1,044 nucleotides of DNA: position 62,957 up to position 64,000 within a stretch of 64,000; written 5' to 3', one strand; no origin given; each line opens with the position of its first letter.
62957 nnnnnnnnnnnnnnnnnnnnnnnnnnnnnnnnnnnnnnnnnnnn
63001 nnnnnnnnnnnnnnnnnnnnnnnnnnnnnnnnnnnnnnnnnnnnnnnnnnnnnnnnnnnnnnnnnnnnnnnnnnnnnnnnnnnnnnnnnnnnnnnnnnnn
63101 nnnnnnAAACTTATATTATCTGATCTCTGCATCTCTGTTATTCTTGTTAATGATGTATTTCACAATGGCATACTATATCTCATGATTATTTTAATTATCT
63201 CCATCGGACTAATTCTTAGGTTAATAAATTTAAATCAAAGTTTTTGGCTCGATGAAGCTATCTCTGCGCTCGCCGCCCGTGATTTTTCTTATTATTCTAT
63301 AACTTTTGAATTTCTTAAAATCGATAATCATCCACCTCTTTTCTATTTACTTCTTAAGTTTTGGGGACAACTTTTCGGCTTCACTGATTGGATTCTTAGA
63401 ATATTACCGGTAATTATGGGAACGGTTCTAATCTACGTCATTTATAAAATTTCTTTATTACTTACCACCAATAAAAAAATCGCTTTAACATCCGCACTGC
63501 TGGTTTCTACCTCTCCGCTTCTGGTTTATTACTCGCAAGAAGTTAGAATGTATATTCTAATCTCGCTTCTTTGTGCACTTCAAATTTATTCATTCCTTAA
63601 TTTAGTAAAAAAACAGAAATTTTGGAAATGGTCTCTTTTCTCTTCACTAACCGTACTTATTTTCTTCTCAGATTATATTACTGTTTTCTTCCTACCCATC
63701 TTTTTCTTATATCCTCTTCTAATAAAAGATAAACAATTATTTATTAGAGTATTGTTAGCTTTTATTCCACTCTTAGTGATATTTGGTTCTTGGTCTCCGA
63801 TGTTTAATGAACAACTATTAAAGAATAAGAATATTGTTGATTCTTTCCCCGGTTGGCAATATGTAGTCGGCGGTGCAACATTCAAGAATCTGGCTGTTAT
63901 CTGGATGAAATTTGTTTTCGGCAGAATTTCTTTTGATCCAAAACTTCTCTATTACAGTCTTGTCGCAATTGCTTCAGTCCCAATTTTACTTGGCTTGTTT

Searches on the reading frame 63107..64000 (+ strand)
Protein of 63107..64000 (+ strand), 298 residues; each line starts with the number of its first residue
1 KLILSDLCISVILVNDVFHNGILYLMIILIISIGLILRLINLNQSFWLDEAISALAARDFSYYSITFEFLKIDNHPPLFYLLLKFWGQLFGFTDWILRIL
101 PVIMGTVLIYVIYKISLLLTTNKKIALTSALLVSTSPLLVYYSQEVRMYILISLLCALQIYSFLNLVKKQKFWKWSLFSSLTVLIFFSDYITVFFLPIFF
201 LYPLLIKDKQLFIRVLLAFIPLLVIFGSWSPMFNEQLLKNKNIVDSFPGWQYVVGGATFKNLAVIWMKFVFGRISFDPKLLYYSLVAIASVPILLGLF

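Call 36: search_protein_families(library=pfam, proteins=[window:63107-64000:+], max_evalue=0.0001)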
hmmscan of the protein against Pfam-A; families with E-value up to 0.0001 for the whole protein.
window:63107-64000:+ (298 aa): 1 family
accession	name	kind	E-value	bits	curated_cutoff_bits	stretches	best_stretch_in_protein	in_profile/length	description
PF13231.12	PMT_2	-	1.4e-14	55.1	26.1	1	74-225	1-150/160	Dolichyl-phosphate-mannose-protein mannosyltransferase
